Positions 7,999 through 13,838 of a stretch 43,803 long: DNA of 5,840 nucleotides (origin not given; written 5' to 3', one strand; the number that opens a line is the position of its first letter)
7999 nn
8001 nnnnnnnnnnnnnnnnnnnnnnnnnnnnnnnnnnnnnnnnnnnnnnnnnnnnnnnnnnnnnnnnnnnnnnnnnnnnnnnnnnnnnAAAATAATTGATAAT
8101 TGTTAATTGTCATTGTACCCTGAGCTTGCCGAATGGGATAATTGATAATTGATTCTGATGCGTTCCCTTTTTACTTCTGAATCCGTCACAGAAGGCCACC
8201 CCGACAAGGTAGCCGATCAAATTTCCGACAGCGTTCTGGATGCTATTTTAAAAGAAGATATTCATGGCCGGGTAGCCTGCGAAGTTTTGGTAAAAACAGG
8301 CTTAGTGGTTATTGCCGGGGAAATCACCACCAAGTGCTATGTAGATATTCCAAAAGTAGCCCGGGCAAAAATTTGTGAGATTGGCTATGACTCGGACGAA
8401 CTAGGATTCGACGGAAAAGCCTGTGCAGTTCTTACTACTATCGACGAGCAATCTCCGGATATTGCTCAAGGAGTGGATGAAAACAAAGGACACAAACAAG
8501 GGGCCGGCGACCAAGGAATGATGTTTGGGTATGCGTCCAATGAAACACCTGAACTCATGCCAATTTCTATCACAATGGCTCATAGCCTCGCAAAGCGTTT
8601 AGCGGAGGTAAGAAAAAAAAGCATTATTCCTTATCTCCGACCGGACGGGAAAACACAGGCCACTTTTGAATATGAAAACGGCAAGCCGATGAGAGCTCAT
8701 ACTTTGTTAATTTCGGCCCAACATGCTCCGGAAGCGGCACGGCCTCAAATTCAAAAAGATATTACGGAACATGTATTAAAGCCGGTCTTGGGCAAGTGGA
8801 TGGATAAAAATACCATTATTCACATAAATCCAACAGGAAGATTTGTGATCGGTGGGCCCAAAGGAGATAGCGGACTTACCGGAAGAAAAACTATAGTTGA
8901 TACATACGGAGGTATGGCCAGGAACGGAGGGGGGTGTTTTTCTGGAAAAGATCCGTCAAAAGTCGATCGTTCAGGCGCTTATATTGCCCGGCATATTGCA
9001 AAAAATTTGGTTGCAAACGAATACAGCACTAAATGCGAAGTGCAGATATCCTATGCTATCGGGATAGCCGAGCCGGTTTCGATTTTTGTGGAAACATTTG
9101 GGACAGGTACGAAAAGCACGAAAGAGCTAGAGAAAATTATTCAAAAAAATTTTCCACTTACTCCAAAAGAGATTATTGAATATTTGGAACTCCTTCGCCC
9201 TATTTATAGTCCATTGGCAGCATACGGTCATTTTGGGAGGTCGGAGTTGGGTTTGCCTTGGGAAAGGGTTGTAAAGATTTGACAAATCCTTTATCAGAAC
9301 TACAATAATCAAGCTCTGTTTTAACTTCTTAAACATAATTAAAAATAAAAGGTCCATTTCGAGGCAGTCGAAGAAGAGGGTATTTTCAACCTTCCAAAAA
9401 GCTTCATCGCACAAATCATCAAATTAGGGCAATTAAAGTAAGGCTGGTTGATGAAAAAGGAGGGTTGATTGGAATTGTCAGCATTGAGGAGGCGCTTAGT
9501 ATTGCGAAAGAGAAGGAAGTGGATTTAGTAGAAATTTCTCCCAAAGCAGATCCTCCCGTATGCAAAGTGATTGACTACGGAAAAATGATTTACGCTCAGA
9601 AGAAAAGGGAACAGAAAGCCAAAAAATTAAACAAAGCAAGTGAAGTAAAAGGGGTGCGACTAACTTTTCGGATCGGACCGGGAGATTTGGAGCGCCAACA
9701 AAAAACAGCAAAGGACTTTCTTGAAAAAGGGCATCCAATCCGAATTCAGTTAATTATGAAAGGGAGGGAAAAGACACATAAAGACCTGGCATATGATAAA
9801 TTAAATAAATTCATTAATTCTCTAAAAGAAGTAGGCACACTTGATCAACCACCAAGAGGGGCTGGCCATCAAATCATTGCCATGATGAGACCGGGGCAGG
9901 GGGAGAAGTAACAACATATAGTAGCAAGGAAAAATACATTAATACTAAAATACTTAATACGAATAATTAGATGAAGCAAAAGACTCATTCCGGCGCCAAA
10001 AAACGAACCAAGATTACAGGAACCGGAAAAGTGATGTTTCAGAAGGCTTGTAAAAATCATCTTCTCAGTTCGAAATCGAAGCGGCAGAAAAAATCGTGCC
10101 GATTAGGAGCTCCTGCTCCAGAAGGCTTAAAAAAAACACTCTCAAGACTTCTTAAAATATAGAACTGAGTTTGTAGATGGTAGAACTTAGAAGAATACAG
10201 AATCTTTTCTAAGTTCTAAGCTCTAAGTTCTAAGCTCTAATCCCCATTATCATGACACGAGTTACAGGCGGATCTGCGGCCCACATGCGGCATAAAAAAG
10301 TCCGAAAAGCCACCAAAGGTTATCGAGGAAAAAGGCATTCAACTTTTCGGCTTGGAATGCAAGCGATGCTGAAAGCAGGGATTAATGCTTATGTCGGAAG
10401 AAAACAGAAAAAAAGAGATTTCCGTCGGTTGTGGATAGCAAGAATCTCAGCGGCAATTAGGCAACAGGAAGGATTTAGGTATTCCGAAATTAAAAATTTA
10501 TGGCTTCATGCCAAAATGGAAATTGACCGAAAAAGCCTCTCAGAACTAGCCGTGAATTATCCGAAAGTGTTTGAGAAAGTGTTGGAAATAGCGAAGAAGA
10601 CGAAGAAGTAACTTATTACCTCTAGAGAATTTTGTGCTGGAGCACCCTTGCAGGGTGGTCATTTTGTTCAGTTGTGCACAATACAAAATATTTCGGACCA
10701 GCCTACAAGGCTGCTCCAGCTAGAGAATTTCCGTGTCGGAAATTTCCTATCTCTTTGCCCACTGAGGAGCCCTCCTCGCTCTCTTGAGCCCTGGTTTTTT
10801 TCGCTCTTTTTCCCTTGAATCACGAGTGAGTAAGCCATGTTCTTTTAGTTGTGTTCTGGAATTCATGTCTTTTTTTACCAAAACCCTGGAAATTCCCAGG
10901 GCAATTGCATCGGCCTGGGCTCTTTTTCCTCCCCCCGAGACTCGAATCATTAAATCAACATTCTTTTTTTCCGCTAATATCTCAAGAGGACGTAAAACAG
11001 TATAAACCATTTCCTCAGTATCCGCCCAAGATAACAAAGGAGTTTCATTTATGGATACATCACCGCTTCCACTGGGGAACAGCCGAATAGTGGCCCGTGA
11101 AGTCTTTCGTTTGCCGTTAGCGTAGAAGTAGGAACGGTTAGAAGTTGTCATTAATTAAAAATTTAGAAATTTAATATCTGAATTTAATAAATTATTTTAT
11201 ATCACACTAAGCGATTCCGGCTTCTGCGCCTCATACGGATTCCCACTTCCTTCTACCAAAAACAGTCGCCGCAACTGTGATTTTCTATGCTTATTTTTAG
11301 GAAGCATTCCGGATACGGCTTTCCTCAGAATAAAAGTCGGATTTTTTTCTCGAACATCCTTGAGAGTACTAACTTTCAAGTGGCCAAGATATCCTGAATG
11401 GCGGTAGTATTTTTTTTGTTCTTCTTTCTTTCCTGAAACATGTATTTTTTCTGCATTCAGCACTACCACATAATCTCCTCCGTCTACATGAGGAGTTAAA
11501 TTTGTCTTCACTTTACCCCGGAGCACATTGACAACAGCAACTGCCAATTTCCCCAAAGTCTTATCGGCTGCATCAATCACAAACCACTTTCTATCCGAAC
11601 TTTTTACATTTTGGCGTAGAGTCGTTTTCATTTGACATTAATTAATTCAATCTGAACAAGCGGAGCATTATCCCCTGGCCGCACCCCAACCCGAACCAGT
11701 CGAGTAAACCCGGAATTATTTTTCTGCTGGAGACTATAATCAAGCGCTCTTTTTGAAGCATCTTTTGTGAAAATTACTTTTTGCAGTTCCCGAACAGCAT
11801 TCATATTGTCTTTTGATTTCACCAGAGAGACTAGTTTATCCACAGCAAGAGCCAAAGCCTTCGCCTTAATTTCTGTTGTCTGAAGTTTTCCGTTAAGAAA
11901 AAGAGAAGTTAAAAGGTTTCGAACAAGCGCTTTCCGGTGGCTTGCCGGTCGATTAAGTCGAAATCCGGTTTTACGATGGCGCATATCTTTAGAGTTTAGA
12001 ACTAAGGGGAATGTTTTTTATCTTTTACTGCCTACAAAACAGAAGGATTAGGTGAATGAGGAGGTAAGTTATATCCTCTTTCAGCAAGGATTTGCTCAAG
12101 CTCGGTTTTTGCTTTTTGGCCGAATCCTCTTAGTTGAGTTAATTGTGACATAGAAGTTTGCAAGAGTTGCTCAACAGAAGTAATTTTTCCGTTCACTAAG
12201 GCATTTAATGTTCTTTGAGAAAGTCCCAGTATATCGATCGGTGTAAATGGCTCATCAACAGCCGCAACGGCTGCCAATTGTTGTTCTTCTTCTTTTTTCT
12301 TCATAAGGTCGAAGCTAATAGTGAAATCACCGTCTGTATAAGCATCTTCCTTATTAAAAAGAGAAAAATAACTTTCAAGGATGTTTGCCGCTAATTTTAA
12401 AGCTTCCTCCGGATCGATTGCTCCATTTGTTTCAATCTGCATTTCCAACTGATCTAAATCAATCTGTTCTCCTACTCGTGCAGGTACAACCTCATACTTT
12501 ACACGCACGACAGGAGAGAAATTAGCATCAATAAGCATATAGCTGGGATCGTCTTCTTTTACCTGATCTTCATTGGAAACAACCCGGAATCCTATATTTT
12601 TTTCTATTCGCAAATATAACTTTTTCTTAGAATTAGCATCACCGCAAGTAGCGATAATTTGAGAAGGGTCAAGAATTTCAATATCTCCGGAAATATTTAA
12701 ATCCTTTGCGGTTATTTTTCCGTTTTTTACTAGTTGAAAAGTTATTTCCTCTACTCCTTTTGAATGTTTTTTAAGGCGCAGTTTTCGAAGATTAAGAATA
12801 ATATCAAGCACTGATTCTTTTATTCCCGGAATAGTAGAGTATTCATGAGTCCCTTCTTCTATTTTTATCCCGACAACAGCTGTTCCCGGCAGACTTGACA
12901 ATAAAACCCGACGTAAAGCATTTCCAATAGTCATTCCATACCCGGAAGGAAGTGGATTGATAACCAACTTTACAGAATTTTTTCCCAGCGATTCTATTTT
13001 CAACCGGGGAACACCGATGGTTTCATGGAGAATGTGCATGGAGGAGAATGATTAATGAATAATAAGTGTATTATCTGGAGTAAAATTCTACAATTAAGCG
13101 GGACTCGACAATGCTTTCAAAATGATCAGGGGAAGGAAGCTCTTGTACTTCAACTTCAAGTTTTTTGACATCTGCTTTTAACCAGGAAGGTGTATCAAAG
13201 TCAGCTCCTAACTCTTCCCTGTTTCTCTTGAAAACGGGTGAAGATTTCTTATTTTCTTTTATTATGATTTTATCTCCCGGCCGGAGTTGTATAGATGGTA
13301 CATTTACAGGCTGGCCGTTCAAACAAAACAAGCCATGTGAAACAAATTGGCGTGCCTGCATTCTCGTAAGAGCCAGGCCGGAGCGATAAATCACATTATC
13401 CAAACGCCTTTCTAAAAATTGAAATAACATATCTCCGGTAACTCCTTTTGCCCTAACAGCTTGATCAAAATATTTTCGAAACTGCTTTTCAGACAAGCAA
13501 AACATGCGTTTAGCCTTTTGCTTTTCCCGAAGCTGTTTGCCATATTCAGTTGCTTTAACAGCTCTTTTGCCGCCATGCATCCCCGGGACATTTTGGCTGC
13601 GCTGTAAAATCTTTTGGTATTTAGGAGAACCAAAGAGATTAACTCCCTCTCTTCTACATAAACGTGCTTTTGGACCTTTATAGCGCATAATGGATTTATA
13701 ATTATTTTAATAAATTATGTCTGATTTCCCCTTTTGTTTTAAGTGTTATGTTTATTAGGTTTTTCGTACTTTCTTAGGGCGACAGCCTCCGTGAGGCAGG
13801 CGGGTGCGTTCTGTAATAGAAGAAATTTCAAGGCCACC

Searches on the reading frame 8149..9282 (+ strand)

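Call 10: search_protein_families(library=pfam, proteins=[window:8149-9282:+])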
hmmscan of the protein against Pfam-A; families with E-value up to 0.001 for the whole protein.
window:8149-9282:+ (377 aa): 3 families
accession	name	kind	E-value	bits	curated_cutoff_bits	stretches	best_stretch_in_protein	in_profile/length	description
PF02773.21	S-AdoMet_synt_C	-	1.6e-63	213.2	25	1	234-373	1-138/138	S-adenosylmethionine synthetase, C-terminal domain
PF02772.21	S-AdoMet_synt_M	-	1.2e-46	158.2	29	1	116-232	1-120/120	S-adenosylmethionine synthetase, central domain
PF00438.25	S-AdoMet_synt_N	-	1.1e-42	145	33.1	1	6-103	2-99/99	S-adenosylmethionine synthetase, N-terminal domain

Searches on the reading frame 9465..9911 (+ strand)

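Call 10: search_protein_families(library=pfam, proteins=[window:9465-9911:+])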
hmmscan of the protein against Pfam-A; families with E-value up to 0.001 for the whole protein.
window:9465-9911:+ (148 aa): 3 families
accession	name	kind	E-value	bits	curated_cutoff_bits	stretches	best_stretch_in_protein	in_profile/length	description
PF05198.21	IF3_N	-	8.1e-22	77.6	26.9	1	2-52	20-70/70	Translation initiation factor IF-3, N-terminal domain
PF00707.27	IF3_C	-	1.7e-19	70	34.8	1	60-143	2-85/86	Translation initiation factor IF-3, C-terminal domain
PF14877.11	mIF3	-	3.3e-05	24.1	33.8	1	43-104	109-171/177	Mitochondrial translation initiation factor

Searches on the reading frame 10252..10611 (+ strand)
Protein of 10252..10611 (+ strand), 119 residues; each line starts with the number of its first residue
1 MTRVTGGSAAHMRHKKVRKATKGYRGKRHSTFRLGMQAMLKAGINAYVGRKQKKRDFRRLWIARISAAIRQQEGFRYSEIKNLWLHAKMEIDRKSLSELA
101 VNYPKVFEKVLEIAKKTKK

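Call 39: find_encoding_contigs(protein=window:10252-10611:+, flank=3000, max_places=10)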
Protein window:10252-10611:+ (119 aa): 5 contigs read that carry it; 4 places shown.
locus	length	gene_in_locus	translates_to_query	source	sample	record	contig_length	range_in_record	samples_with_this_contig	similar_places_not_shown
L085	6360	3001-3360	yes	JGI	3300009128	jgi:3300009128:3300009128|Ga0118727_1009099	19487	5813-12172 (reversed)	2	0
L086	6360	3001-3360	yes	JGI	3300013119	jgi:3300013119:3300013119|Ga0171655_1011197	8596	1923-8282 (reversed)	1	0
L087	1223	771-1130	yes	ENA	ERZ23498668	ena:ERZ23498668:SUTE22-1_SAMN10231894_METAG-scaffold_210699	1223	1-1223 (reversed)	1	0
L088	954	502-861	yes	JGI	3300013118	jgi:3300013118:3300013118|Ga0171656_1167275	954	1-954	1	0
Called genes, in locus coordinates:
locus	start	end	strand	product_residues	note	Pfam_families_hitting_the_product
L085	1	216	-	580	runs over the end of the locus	PF00920:ILVD_EDD_N, PF24877:ILV_EDD_C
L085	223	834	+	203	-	-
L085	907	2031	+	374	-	PF00438:S-AdoMet_synt_N, PF02772:S-AdoMet_synt_M, PF02773:S-AdoMet_synt_C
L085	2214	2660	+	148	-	PF05198:IF3_N, PF00707:IF3_C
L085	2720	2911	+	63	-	PF01632:Ribosomal_L35p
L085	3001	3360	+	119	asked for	PF00453:Ribosomal_L20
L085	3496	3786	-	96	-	PF00380:Ribosomal_S9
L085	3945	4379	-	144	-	PF00572:Ribosomal_L13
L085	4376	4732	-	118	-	PF01196:Ribosomal_L17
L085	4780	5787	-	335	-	PF01193:RNA_pol_L, PF01000:RNA_pol_A_bac, PF03118:RNA_pol_A_CTD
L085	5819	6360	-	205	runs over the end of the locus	PF00163:Ribosomal_S4, PF01479:S4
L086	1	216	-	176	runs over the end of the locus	?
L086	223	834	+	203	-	-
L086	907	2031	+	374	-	PF00438:S-AdoMet_synt_N, PF02772:S-AdoMet_synt_M, PF02773:S-AdoMet_synt_C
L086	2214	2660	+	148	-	PF05198:IF3_N, PF00707:IF3_C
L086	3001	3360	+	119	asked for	PF00453:Ribosomal_L20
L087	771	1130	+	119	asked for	PF00453:Ribosomal_L20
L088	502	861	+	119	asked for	PF00453:Ribosomal_L20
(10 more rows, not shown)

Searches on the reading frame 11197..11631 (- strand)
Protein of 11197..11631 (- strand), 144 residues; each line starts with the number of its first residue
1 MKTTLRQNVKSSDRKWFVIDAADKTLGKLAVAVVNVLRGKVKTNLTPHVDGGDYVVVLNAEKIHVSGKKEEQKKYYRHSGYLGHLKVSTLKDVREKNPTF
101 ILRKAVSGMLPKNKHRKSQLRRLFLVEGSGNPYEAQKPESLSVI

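Call 61: find_related_loci(query=window:11197-11631:-, collection=metagenome_contigs, flank=10000)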
Query window:11197-11631:- (144 aa) in metagenome_contigs; peptide patterns used: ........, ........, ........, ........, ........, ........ (x = any residue, [..] = any of these).
600 stretches matched a pattern (row limit reached: there are more); 579 encode a relative of the query (tblastn E <= 1e-3); the best 80 are kept; 80 distinct loci.
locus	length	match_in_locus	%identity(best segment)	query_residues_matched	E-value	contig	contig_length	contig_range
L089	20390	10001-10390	56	14-143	1e-45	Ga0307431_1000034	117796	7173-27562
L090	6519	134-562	48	1-143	1e-44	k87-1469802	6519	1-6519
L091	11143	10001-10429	52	1-143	3e-44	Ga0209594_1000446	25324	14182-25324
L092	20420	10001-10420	50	4-143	7e-44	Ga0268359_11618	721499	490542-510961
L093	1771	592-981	52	14-143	2e-44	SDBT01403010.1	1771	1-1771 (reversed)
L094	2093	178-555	56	13-138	3e-44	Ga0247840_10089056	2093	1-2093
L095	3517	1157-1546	53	14-143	1e-43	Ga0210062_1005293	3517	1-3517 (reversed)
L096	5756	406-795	53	14-143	2e-43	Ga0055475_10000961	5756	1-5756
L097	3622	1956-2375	49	4-143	9e-44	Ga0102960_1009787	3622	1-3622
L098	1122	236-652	51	1-139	2e-45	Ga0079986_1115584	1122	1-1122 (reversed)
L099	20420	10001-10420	49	4-143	3e-43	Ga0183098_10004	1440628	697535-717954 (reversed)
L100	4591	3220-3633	53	8-143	3e-43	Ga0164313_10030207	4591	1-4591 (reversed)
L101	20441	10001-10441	47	2-143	4e-43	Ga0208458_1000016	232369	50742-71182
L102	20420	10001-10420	49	4-143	3e-43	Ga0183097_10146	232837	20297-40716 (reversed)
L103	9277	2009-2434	50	1-143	1e-42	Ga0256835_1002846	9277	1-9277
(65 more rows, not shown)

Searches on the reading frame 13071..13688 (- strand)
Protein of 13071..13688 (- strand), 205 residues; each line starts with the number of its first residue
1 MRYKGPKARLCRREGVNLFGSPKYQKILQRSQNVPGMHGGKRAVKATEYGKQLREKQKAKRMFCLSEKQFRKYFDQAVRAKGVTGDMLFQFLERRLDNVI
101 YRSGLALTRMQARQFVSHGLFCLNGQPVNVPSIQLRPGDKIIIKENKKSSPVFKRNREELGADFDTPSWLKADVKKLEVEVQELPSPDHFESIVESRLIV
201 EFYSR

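Call 12: find_related_loci(query=window:13071-13688:-, collection=genome_contigs, flank=10000)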
Query window:13071-13688:- (205 aa) in genome_contigs; peptide patterns used: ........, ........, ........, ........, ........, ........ (x = any residue, [..] = any of these).
599 stretches matched a pattern (row limit reached: there are more); 493 encode a relative of the query (tblastn E <= 1e-3); the best 80 are kept; 80 distinct loci.
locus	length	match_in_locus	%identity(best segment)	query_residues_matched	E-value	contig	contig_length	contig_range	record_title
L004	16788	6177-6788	72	1-205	1e-99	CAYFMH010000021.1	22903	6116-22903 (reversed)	MAG TPA_asm: uncultured Candidatus Peribacteria bacterium isolate ERP019367_co2_130 genome assembly, contig: NODE_1616_l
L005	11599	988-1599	69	1-205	6e-96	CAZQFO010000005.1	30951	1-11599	MAG TPA_asm: uncultured Candidatus Peribacteria bacterium isolate SRP077602_co7_132 genome assembly, contig: NODE_7171_l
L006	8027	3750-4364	67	1-205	4e-94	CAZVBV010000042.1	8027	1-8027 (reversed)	MAG TPA_asm: uncultured Candidatus Peribacteria bacterium isolate binchicken_co49_14 genome assembly, contig: NODE_3569_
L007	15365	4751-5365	68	1-205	7e-94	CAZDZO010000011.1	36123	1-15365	MAG TPA_asm: uncultured Candidatus Peribacteria bacterium isolate binchicken_co28_221 genome assembly, contig: NODE_849_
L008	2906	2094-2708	66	1-205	6e-94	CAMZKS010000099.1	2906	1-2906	uncultured bacterium isolate RB_MAG_00020 genome assembly, contig: RB_MAG_00020_000000000120, whole genome shotgun seque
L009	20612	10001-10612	67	1-205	6e-92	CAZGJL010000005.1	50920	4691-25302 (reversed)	MAG TPA_asm: uncultured Candidatus Peribacteria bacterium isolate binchicken_co181_623 genome assembly, contig: NODE_730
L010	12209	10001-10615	67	1-205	3e-92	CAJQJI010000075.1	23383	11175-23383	Candidatus Gracilibacteria bacterium isolate 0.2_20180502_Bin_MAXBIN_158_sub_1 genome assembly, contig: c_000000002408,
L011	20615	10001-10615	70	1-205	1e-90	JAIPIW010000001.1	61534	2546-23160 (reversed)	MAG: Candidatus Gracilibacteria bacterium isolate Tobar13m-G44 Tobar13m-C660, whole genome shotgun sequence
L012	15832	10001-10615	69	1-205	1e-89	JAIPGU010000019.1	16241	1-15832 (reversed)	MAG: Candidatus Gracilibacteria bacterium isolate Tobar13.5m-G57 Tobar13-5m-C4086, whole genome shotgun sequence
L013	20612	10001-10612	64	1-205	3e-89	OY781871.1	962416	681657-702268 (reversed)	MAG: Candidatus Gracilibacteria bacterium isolate aa87c5ac-7a06-4bd6-af26-82c4354fe085 genome assembly, chromosome: 1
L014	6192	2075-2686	63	1-205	4e-88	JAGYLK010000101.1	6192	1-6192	Candidatus Gracilibacteria bacterium isolate M50B91 k51_203131_flag_0_multi_17.0000_len_6192, whole genome shotgun seque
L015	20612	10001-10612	68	1-205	2e-87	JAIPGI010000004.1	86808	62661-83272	MAG: Candidatus Gracilibacteria bacterium isolate Tobar12.5m-G38 Tobar12-5m-C201, whole genome shotgun sequence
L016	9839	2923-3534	68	1-205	3e-87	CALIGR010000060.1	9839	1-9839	MAG: uncultured Candidatus Gracilibacteria bacterium isolate R3_Bin_Bin_150_1 genome assembly, contig: c_000001171894, w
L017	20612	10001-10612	77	1-205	1e-107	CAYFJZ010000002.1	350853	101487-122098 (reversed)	MAG TPA_asm: uncultured Candidatus Peribacteria bacterium isolate ERP019367_co2_28 genome assembly, contig: NODE_19_leng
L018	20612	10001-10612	64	1-205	5e-86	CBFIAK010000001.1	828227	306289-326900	MAG: Patescibacteria group bacterium isolate Co_bin_206_indstr genome assembly, contig: Co_bin_206_indstr_c1, whole geno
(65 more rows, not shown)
